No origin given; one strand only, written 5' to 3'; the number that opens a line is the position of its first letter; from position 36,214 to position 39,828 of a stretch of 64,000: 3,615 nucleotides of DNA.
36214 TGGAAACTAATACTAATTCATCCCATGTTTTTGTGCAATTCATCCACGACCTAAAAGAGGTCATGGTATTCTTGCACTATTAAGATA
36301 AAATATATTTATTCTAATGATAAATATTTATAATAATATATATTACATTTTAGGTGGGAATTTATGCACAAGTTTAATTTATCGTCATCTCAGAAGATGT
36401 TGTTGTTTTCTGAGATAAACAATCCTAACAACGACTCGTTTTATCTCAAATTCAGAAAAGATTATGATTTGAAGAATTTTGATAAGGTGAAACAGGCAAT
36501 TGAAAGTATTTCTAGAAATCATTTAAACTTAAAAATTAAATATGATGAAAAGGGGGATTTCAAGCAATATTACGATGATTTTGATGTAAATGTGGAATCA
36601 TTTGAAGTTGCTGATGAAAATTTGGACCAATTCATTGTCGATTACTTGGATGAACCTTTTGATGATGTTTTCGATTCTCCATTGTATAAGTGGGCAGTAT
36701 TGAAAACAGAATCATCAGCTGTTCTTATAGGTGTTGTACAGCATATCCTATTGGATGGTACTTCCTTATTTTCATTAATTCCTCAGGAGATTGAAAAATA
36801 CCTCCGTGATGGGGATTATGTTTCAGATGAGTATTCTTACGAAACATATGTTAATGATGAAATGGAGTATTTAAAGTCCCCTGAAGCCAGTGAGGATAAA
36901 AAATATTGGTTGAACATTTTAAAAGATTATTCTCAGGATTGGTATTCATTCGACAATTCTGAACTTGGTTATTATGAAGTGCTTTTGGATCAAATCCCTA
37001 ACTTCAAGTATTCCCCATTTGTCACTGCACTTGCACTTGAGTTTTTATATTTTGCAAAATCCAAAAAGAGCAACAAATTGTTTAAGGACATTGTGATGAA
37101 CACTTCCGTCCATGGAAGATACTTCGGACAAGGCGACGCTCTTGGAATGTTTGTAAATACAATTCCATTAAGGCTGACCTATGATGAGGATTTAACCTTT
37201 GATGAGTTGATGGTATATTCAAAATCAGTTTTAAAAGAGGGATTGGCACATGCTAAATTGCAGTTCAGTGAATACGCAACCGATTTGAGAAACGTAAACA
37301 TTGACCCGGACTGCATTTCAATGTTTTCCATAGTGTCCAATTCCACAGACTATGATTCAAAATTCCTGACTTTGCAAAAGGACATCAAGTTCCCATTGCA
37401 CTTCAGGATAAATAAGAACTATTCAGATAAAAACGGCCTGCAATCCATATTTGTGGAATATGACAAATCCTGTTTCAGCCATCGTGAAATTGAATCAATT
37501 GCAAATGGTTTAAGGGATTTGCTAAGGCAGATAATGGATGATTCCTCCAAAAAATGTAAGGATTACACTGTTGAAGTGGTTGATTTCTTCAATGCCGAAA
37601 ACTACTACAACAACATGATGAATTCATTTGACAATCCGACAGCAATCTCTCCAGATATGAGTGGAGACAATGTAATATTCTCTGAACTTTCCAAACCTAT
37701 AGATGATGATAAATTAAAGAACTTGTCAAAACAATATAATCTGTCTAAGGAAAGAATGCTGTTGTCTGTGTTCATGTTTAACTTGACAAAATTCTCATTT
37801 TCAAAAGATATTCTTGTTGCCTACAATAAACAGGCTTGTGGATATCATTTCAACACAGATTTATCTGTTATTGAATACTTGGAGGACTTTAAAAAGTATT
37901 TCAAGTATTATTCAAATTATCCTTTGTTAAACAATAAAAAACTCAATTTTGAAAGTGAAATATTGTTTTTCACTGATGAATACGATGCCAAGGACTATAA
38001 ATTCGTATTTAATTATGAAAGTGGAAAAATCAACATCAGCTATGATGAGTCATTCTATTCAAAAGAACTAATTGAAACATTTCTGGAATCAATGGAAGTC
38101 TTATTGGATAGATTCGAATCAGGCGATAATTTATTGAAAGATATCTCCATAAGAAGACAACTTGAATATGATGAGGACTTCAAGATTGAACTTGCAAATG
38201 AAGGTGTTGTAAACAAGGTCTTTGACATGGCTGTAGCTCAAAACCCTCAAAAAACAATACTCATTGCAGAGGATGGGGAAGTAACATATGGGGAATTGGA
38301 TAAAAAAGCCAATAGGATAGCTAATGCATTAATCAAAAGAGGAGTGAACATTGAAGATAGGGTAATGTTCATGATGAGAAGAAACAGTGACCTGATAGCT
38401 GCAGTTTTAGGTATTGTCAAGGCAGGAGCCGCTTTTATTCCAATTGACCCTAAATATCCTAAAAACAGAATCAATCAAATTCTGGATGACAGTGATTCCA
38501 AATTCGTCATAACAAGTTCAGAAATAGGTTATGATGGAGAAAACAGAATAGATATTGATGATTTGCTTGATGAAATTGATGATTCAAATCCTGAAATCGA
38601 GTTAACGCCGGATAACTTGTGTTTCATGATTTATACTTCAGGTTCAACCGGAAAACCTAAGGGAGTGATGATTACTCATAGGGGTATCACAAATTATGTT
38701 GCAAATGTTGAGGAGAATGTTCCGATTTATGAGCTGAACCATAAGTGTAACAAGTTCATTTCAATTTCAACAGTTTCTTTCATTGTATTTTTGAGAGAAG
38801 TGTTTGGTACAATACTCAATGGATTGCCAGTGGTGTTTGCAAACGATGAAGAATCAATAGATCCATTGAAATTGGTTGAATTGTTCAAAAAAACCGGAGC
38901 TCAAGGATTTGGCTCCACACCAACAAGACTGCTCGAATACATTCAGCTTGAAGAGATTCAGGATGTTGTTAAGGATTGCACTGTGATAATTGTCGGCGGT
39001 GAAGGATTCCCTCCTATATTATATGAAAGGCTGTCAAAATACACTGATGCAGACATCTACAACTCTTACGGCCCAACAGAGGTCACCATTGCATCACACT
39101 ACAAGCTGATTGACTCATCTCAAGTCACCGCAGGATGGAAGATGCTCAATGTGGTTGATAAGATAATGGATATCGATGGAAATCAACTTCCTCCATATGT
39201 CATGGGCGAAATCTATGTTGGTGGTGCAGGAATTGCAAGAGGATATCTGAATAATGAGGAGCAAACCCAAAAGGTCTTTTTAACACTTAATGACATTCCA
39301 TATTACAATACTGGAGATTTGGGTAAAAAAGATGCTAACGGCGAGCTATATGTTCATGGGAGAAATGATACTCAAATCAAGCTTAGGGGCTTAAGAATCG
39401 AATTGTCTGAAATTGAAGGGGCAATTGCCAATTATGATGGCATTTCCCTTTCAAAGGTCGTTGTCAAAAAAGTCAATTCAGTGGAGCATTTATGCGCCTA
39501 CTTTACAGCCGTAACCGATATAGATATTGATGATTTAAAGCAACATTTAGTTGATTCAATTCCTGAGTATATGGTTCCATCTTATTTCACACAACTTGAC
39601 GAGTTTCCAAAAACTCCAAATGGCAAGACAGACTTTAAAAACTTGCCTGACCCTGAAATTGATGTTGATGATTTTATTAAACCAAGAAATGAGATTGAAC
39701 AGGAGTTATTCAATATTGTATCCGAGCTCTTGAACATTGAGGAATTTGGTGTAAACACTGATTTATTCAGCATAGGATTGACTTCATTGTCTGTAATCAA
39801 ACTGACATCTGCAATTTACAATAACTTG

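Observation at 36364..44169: Archaeal two-module NRPS with terminal reductase, likely making an uncharacterised acyl-X-prolinal/prolinol-type metabolite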

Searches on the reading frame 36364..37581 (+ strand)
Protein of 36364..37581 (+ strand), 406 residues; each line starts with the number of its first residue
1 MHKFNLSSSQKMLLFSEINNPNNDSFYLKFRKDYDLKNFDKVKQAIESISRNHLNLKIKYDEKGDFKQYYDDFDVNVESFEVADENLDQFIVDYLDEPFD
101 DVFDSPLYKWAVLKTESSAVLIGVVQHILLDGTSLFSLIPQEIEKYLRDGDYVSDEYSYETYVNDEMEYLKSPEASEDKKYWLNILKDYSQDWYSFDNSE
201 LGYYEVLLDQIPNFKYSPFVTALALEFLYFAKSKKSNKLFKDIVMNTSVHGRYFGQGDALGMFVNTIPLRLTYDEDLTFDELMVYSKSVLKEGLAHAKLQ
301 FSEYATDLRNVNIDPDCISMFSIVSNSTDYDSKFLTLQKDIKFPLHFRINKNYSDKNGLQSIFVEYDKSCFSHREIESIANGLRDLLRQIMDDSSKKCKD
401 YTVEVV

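Call 25: search_solved_structures(query=window:36364-37581:+, max_evalue=0.001, show_alignments=0)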
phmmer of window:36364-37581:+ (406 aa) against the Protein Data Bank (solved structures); distinct sequences matched with E-value up to 0.001: 14.
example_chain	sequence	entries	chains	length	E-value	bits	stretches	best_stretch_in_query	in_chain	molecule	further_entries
9rde_A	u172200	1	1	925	1.9e-12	50.2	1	56-188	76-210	Bacitracin synthase 3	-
6mfw_A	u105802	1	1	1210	1e-09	41.3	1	38-389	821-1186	Linear gramicidin synthase subunit A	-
6mfx_A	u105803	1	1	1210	1e-09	41.2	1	38-389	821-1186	Linear gramicidin synthase subunit A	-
6mfy_A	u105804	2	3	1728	2.5e-09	40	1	38-389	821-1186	Linear gramicidin synthase subunit A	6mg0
9be3_A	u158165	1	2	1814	2.8e-09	39.8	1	38-389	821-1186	Linear gramicidin synthase subunit A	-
9be4_A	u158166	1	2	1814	2.8e-09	39.8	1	38-389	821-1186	Linear gramicidin synthase subunit A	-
6mfz_A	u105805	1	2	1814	2.8e-09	39.8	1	38-389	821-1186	Linear gramicidin synthase subunit A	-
9meh_A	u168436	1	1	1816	2.8e-09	39.8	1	38-389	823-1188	Linear gramicidin synthase subunit A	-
2jgp_A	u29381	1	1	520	2.8e-07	33.3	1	44-378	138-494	TYROCIDINE SYNTHETASE 3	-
8xjz_C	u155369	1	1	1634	0.00034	23.1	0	259-315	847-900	Peptide synthetase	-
8f7h_A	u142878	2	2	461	0.00035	23.1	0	97-285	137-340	Surfactin synthetase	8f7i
4zxh_A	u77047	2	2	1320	0.00047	22.6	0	219-305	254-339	ABBFA_003403 | Tyrocidine synthetase 3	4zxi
7c1k_A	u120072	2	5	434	0.00077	21.9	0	102-299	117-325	Non-ribosomal peptide synthetase modules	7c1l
8f7f_A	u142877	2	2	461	0.00095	21.6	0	97-285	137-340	Surfactin synthetase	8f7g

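Call 71: find_homologous_proteins(query=window:36364-37578:+, max_evalue=0.001)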
Query window:36364-37578:+ (405 aa): 25 proteins with E <= 0.001 among 2993 candidates.
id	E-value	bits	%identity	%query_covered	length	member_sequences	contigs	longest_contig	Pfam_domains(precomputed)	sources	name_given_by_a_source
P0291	6.4e-221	751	86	97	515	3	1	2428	PF00668.26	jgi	-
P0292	2.5e-220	750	83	100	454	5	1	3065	PF00668.26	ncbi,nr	ncbi:MAG: hypothetical protein IKF11_05255 [Methanobrevibacter sp.]|nr:hypothetical protein [Methano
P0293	1.4e-198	678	74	100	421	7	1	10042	PF00668.26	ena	-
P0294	2.4e-197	674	74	100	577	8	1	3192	PF00668.26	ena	-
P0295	4.0e-191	653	73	100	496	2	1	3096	PF00668.26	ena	-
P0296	4.1e-183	627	74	93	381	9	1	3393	PF00668.26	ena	-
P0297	5.9e-179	613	69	94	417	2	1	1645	PF00668.26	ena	-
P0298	6.7e-178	610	76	90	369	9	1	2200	PF00668.26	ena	-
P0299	5.0e-168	577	74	87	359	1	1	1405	PF00668.26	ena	-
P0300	4.4e-163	561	85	74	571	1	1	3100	PF00668.26,PF01048.27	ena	-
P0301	7.7e-152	524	71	82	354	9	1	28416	PF00668.26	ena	-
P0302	3.6e-150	519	68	85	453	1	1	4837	PF00668.26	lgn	-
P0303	6.0e-150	518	59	99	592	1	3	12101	PF00668.26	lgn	-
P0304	2.1e-133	463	72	73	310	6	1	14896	PF00668.26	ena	-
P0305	6.4e-123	429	71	67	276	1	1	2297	PF00668.26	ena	-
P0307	9.6e-110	385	47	100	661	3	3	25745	PF00668.26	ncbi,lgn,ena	-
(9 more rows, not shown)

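Call 72: find_encoding_contigs(protein=P0293, flank=9000, max_places=2)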
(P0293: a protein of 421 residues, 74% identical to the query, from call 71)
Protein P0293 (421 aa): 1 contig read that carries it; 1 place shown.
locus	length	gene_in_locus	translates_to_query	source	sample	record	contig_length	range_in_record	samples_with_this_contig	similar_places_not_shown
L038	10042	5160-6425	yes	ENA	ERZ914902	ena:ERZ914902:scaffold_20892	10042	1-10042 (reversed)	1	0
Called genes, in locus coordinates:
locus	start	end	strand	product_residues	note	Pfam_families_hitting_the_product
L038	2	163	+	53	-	?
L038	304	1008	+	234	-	PF00800:PDT, PF01842:ACT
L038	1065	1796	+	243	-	-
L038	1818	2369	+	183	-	PF18933:PsbP_2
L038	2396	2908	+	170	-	PF02441:Flavoprotein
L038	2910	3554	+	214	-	PF04127:DFP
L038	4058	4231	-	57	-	-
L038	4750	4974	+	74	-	PF01740:STAS, PF13466:STAS_2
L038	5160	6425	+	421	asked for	PF00668:Condensation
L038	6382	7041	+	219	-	PF00501:AMP-binding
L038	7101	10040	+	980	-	?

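Call 73: find_encoding_contigs(protein=P0307, flank=10000, max_places=2)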
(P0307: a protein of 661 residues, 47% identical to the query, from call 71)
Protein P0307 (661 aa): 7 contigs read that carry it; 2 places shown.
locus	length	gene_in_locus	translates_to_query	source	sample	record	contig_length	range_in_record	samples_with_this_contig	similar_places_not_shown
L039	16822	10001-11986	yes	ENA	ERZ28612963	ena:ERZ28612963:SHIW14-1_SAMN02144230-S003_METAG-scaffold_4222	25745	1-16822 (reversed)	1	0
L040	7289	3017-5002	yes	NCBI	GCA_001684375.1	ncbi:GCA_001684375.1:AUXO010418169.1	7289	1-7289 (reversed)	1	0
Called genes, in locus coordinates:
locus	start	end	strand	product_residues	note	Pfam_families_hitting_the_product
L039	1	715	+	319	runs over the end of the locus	PF08543:Phos_pyr_kin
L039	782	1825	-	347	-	PF01435:Peptidase_M48, PF17032:Zn_ribbon_15 (faint), PF12773:DZR, PF13240:Zn_Ribbon_1 (faint), PF13248:Zn_ribbon_3 (weak)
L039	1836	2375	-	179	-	PF18306:LDcluster4, PF03641:Lysine_decarbox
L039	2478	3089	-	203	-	PF00005:ABC_tran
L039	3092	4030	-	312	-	PF00005:ABC_tran, PF08352:oligo_HPY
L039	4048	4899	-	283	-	PF00528:BPD_transp_1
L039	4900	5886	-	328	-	PF19300:BPD_transp_1_N (faint), PF00528:BPD_transp_1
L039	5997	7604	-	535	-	PF00496:SBP_bac_5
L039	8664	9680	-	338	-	-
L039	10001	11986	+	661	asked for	PF00668:Condensation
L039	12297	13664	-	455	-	PF07992:Pyr_redox_2, PF13738:Pyr_redox_3, PF00070:Pyr_redox, PF02852:Pyr_redox_dim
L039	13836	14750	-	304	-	PF14378:PAP2_3, PF01569:PAP2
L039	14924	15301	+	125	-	-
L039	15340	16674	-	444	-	PF03951:Gln-synt_N, PF00120:Gln-synt_C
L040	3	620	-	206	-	?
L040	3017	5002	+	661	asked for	PF00668:Condensation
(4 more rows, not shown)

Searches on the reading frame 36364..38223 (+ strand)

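Call 5: search_protein_families(library=pfam, proteins=[window:36364-38223:+], max_evalue=0.001)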
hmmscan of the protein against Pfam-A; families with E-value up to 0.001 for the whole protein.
window:36364-38223:+ (620 aa): 1 family
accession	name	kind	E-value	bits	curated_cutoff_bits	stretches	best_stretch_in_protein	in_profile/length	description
PF00668.25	Condensation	-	1.8e-28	99.9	30.6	2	4-188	5-204/456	Condensation domain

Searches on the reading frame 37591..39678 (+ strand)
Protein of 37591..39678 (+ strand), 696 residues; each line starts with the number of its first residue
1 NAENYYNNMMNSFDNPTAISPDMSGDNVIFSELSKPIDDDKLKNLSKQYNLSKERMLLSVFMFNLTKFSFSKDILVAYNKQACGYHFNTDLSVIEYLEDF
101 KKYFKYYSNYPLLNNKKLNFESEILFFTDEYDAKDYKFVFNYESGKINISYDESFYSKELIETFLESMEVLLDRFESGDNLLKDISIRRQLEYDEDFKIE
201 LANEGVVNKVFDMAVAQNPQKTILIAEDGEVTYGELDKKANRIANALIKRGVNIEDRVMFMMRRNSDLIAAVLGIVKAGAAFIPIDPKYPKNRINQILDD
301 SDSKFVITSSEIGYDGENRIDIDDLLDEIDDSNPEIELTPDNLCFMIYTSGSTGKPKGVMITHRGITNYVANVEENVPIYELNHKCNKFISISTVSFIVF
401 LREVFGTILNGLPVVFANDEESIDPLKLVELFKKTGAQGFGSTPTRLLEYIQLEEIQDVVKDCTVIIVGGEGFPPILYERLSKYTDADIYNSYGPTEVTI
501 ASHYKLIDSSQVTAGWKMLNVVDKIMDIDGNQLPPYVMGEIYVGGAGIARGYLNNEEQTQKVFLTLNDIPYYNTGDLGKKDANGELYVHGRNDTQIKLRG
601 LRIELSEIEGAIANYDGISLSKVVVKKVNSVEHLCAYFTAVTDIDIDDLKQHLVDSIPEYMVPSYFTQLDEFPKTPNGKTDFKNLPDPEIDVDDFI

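Call 45: search_protein_representatives(protein=window:37591-39678:+)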
Query: 696 residues. Proteins with E-value up to 0.001 (for the whole library): 217292; up to 1e-10: 146723; up to 1e-30: 84623. The best 150 are listed.
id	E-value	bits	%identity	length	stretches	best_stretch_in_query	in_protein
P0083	0.0e+00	1997.6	52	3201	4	5-695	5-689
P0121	0.0e+00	1634.8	34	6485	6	138-689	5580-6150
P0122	0.0e+00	1633.6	36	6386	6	140-689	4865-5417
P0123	0.0e+00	1622.0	33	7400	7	121-692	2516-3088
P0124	0.0e+00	1562.3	34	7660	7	198-688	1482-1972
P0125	0.0e+00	1527.7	34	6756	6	204-688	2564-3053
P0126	0.0e+00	1487.5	35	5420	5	143-690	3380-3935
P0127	0.0e+00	1481.9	34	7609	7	219-689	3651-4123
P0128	0.0e+00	1465.8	32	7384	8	146-691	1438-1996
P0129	0.0e+00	1437.6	32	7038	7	121-689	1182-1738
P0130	0.0e+00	1432.6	33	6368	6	209-688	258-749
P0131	0.0e+00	1427.4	34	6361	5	95-692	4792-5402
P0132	0.0e+00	1421.6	34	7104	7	211-689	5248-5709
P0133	0.0e+00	1419.4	33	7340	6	207-689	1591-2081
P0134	0.0e+00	1416.6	32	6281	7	188-689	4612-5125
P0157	0.0e+00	1345.3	51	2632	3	2-691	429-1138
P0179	0.0e+00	1279.7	41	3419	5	146-693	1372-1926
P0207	0.0e+00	1226.9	49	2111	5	145-690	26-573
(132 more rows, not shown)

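Call 51: find_encoding_contigs(protein=P0157, flank=8000, max_places=2)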
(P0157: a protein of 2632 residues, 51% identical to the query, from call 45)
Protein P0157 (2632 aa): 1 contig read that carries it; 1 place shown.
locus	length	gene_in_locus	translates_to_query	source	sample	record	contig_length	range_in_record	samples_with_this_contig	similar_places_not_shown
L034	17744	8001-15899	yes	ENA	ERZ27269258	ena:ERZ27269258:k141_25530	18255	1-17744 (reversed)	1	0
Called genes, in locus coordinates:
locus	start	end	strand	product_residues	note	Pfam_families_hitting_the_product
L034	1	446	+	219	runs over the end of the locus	PF03460:NIR_SIR_ferr, PF01077:NIR_SIR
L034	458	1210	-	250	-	PF00899:ThiF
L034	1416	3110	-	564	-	PF11028:TMEM260_N, PF13231:PMT_2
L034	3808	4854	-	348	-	PF04055:Radical_SAM, PF19288:CofH_C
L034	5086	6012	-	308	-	PF07191:Zn_ribbon_6 (faint), PF09297:Zn_ribbon_NUD (faint), PF12773:DZR (weak), PF13248:Zn_ribbon_3 (faint), PF14803:Zn_ribbon_Nudix (faint), PF01987:AIM24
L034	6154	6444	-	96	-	PF03992:ABM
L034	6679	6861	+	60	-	-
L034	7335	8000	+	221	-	PF01648:ACPS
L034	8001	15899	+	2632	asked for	PF00668:Condensation, PF00501:AMP-binding, PF00550:PP-binding, PF00668:Condensation, PF00501:AMP-binding, PF00550:PP-binding, PF01073:3Beta_HSD, PF01370:Epimerase, +2 more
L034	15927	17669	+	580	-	PF01554:MatE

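Call 64: find_encoding_contigs(protein=P0179, flank=8000, max_places=2)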
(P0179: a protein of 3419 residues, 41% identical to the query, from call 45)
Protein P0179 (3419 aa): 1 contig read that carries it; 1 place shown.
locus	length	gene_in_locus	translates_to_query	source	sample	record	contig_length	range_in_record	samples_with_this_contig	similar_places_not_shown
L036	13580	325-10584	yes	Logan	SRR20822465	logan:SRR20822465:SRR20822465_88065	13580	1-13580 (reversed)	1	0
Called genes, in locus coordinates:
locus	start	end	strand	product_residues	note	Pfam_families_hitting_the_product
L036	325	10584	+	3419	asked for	PF00668:Condensation, PF00501:AMP-binding, PF00550:PP-binding, PF00668:Condensation, PF00501:AMP-binding, PF00550:PP-binding, PF00668:Condensation, PF00501:AMP-binding, +7 more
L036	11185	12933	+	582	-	PF01554:MatE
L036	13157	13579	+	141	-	?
